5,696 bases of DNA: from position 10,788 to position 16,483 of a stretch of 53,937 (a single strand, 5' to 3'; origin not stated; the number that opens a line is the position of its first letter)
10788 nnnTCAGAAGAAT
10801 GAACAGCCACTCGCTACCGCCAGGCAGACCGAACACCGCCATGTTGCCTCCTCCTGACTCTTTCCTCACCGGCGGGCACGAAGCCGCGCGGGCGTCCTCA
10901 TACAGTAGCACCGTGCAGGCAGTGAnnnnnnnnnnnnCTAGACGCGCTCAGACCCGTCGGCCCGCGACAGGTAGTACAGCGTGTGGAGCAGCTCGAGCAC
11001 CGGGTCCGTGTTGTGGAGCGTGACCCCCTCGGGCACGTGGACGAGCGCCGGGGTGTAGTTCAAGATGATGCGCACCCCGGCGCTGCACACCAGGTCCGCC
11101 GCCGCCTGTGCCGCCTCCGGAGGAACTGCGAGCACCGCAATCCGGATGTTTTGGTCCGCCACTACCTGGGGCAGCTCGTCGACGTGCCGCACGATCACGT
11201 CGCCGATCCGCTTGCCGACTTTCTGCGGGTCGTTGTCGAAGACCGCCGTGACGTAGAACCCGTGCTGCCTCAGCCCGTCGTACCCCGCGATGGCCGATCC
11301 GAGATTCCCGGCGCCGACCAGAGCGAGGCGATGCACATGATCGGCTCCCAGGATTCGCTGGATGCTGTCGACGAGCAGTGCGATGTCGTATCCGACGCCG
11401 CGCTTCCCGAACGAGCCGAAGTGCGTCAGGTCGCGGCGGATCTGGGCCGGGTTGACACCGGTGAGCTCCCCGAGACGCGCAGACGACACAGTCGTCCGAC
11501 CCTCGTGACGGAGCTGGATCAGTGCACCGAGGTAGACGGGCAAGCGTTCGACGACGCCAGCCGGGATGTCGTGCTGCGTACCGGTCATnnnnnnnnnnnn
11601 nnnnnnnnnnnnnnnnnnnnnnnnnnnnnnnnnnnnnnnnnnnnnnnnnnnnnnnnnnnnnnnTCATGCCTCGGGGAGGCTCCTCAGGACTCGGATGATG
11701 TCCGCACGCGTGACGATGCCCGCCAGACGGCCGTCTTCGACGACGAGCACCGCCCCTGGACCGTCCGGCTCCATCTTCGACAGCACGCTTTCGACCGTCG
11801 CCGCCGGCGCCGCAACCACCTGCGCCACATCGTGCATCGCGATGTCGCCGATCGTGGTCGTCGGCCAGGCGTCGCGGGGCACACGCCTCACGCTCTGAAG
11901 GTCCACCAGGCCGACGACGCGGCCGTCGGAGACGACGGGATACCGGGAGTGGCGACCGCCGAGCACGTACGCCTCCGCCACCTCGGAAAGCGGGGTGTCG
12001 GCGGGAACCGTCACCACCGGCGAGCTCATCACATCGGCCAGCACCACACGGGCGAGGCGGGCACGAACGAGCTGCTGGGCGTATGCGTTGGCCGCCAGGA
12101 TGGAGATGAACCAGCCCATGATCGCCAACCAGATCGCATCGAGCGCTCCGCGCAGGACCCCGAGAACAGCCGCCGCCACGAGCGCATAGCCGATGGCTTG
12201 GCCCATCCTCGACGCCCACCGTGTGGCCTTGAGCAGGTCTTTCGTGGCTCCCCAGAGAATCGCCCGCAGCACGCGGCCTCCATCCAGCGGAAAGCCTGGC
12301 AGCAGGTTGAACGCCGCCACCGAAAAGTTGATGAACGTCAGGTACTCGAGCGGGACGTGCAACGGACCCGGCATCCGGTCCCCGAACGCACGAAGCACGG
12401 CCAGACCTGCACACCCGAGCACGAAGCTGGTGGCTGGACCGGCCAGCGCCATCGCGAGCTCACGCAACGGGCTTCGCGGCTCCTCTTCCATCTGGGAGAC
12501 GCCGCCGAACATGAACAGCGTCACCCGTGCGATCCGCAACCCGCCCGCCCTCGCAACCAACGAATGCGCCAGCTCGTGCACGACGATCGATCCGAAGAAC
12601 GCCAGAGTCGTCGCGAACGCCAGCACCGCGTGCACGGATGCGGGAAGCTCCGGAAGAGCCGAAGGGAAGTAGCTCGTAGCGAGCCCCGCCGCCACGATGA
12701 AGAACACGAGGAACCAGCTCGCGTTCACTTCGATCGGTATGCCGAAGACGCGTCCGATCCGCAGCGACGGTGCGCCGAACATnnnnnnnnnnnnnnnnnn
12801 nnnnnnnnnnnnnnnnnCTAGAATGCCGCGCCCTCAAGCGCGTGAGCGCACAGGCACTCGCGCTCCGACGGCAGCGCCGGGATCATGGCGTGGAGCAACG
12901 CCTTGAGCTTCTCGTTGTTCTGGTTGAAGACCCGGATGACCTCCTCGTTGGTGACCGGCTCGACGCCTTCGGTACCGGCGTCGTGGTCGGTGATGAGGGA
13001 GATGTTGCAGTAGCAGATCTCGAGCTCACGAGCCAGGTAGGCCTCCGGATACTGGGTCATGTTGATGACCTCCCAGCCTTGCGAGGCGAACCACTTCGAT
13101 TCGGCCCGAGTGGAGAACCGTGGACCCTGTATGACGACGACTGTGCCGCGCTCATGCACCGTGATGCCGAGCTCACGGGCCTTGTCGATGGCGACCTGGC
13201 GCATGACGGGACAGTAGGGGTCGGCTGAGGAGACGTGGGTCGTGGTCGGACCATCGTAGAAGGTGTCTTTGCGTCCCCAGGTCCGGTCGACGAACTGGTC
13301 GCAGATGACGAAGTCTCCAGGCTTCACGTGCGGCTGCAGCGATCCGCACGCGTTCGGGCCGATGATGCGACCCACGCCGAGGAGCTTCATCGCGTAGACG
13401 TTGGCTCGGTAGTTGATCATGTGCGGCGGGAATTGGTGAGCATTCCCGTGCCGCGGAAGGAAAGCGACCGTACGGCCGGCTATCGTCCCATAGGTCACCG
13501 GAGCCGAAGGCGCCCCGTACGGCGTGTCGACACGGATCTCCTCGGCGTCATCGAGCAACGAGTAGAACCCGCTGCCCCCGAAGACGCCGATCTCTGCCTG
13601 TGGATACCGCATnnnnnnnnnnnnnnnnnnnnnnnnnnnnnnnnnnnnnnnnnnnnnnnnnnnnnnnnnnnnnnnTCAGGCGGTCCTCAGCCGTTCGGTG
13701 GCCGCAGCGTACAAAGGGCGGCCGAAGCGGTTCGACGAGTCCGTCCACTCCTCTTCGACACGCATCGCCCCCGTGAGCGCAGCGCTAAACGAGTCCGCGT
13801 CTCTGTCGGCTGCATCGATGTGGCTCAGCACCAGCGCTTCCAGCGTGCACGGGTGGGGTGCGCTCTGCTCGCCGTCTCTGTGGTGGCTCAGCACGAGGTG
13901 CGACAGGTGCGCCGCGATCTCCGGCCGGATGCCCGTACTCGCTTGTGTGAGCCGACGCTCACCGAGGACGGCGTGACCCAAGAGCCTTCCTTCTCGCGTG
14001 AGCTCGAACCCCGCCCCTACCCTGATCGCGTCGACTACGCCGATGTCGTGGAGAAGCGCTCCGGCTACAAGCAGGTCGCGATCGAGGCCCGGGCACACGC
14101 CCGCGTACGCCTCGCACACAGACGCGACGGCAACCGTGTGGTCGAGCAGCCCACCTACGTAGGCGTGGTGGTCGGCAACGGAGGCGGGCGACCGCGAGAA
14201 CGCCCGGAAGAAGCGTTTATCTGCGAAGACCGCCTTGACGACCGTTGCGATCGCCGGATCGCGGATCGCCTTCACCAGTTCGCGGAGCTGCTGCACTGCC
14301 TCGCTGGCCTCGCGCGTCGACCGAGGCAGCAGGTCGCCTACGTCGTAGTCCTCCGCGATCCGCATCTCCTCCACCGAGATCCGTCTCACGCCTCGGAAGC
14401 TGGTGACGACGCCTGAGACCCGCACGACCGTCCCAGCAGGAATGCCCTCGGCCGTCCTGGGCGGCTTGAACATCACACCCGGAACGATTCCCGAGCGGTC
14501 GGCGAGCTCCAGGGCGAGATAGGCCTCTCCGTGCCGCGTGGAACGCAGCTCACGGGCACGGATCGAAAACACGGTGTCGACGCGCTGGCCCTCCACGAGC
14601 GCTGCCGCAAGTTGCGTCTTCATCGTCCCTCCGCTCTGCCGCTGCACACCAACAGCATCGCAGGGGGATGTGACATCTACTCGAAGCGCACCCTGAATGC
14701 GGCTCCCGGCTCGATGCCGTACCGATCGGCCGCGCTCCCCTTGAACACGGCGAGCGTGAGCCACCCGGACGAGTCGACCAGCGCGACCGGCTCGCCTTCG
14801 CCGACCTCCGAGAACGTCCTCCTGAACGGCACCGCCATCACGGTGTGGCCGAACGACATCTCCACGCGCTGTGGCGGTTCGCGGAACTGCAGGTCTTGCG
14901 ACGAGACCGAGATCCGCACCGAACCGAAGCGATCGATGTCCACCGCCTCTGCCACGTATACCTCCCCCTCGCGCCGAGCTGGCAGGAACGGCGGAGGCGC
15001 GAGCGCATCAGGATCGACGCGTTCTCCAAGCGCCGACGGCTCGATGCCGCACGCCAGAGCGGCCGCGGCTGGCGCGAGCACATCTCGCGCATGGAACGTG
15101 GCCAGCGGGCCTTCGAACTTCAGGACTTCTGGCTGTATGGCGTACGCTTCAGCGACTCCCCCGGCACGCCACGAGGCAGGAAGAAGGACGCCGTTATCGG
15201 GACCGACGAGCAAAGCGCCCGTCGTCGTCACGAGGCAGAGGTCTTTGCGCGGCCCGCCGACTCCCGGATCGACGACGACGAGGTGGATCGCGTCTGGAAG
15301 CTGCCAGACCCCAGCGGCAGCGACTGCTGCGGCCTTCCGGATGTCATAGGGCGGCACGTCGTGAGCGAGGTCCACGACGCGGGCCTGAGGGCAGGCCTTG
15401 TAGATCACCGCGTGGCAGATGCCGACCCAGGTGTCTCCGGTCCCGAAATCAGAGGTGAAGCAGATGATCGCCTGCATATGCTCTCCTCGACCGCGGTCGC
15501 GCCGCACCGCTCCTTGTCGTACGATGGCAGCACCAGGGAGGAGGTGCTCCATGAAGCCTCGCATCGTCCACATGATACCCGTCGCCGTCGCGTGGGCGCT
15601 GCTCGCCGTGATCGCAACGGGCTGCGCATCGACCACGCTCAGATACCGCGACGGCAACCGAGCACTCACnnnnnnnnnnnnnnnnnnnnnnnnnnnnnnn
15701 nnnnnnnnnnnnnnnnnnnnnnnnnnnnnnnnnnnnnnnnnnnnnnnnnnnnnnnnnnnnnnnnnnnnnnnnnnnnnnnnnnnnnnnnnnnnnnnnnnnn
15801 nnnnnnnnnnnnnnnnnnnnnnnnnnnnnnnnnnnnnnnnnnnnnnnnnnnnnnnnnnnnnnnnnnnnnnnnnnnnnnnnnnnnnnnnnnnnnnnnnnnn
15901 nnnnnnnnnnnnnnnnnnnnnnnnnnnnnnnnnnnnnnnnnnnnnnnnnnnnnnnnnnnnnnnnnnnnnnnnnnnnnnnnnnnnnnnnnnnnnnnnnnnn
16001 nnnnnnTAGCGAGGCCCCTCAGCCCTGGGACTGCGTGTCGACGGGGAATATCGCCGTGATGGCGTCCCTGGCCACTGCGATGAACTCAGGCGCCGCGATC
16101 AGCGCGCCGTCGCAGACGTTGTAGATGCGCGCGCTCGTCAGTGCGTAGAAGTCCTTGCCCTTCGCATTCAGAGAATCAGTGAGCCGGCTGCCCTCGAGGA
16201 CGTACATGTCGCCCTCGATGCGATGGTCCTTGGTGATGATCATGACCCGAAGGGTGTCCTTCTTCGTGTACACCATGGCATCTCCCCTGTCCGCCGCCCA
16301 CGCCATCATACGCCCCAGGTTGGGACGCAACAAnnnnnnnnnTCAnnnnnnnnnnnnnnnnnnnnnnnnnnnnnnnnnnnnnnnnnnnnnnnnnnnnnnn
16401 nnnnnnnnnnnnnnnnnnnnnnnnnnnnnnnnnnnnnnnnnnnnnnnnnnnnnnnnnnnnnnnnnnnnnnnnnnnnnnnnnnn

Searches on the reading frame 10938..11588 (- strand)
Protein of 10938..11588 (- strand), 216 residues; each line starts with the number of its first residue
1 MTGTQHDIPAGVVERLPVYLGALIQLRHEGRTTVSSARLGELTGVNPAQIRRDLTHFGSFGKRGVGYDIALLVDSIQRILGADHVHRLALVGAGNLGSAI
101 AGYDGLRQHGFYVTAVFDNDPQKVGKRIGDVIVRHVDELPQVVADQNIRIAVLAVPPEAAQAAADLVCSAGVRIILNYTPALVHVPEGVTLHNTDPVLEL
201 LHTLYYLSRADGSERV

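Call 76: search_protein_families(library=pfam, proteins=[window:10938-11588:-], max_evalue=0.00001)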
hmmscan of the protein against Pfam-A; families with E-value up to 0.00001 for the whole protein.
window:10938-11588:- (216 aa): 2 families
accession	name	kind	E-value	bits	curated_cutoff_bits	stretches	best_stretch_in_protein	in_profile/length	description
PF02629.25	CoA_binding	-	7.2e-19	68.8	22.3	1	87-180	5-96/97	CoA binding domain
PF06971.19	Put_DNA-bind_N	-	2.9e-16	59.7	27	1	7-54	1-48/49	Putative DNA-binding protein N-terminus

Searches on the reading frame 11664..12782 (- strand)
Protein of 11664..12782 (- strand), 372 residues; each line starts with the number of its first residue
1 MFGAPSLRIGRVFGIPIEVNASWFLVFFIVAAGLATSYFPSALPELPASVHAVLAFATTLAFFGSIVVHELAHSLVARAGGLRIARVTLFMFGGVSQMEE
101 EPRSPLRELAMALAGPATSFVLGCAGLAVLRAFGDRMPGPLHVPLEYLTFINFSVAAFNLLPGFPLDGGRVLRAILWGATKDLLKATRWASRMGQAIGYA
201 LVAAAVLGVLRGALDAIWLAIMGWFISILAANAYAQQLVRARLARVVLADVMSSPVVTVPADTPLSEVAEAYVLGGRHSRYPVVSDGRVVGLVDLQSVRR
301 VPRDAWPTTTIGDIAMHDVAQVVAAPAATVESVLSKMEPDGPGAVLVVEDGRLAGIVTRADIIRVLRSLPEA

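Call 76: search_protein_families(library=pfam, proteins=[window:11664-12782:-], max_evalue=0.00001)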
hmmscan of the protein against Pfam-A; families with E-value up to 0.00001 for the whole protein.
window:11664-12782:- (372 aa): 2 families
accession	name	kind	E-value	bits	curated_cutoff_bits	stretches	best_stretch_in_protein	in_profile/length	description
PF02163.28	Peptidase_M50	-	1.2e-23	84.1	27.2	2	58-130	2-100/221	Peptidase family M50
PF00571.33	CBS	-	4.3e-21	75.4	24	2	249-301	2-54/57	CBS domain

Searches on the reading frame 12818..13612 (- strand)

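Call 12: search_protein_families(library=pfam, proteins=[window:12818-13612:-], max_evalue=0.001)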
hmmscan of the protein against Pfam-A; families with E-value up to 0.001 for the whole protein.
window:12818-13612:- (264 aa): 1 family
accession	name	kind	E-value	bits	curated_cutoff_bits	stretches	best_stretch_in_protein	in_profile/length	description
PF01048.26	PNP_UDP_1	-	1.7e-48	165.5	25.1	1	7-244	1-232/233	Phosphorylase superfamily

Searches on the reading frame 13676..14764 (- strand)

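Call 12: search_protein_families(library=pfam, proteins=[window:13676-14764:-], max_evalue=0.001)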
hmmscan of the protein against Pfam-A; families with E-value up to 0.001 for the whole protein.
window:13676-14764:- (362 aa): 3 families
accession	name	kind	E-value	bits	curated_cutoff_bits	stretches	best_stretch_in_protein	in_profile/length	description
PF01966.28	HD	-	6.6e-11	43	22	1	207-321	2-115/116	HD domain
PF01336.31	tRNA_anti-codon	-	5e-08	33.2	27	1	72-136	11-74/75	OB-fold nucleic acid binding domain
PF07514.17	TraI_2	-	0.00012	21.6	23.9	1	184-216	44-76/324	Putative helicase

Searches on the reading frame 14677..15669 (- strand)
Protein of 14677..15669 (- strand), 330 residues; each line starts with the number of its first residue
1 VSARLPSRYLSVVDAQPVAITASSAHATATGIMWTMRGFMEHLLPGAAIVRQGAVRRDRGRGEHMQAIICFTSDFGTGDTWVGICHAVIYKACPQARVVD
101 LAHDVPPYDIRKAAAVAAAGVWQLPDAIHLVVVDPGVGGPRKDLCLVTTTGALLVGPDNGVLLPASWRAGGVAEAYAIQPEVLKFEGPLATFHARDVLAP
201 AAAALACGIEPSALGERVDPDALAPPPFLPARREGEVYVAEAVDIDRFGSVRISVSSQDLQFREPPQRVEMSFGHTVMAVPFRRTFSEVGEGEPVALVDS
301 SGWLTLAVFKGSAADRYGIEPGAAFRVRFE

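Call 12: search_protein_families(library=pfam, proteins=[window:14677-15669:-], max_evalue=0.001)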
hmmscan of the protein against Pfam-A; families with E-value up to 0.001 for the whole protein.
window:14677-15669:- (330 aa): 2 families
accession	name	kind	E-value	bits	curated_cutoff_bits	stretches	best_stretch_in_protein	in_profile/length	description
PF01887.21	SAM_HAT_N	-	5.5e-42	143.4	26.3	1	69-215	1-145/145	SAM hydroxide adenosyltransferase N-terminal domain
PF20257.3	SAM_HAT_C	-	2.2e-17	63.6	25.5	1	241-324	2-82/84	SAM hydroxide adenosyltransferase C-terminal domain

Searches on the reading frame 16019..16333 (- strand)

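Call 12: search_protein_families(library=pfam, proteins=[window:16019-16333:-], max_evalue=0.001)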
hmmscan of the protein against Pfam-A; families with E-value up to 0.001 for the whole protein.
window:16019-16333:- (104 aa): 1 family
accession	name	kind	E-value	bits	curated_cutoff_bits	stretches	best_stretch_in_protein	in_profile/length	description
PF20660.2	DUF6812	-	2.4e-12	47.1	27.1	1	38-92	1-53/53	Family of unknown function (DUF6812)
